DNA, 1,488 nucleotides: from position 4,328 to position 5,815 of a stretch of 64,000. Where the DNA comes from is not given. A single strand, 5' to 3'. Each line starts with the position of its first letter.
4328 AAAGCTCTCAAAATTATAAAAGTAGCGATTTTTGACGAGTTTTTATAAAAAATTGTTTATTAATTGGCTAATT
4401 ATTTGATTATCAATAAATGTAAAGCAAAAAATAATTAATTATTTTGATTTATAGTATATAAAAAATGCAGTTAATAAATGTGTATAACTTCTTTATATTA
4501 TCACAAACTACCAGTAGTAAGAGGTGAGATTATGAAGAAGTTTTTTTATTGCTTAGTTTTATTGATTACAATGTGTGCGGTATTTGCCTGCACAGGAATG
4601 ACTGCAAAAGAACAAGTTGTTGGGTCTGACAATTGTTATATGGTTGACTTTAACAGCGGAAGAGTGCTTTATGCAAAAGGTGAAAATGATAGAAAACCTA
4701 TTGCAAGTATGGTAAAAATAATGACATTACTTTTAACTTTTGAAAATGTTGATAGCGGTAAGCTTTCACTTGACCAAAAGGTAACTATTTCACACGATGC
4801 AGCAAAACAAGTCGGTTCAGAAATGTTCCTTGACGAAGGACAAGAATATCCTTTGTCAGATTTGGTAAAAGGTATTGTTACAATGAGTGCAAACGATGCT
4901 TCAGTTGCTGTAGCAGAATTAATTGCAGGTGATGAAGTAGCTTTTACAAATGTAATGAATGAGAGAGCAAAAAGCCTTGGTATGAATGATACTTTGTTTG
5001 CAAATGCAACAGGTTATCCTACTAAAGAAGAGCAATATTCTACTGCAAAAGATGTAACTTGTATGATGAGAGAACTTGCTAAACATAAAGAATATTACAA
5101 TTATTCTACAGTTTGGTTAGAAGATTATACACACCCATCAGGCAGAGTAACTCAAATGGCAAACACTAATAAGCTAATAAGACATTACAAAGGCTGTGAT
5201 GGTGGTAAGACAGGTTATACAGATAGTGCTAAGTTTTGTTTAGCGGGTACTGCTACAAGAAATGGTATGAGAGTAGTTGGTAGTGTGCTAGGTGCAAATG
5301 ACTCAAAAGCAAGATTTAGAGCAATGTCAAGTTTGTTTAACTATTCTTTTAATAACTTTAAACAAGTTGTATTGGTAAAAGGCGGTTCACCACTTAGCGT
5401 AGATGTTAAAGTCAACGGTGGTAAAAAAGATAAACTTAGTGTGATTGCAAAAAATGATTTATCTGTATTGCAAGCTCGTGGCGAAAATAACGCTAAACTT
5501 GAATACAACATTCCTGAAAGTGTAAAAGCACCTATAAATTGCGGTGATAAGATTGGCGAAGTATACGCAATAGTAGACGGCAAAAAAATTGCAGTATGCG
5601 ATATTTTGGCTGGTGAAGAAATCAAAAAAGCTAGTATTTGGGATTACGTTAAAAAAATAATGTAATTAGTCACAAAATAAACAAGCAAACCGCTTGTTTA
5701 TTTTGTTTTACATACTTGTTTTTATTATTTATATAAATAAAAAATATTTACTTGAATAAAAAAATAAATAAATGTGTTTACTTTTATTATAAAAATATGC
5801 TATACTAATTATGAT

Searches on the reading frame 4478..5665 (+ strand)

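Call 26: search_protein_families(library=pfam, proteins=[window:4478-5665:+], max_evalue=0.001)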
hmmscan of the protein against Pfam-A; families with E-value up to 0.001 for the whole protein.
window:4478-5665:+ (395 aa): 3 families
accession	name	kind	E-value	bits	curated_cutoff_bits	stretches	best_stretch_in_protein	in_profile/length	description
PF00768.25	Peptidase_S11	-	9.8e-63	212.2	27.6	1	42-274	4-238/239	D-alanyl-D-alanine carboxypeptidase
PF13354.11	Beta-lactamase2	-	1.9e-18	67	22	1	54-203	3-149/214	Beta-lactamase enzyme family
PF07943.18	PBP5_C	-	9.7e-15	54.9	21.2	1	294-384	1-91/91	Penicillin-binding protein 5, C-terminal domain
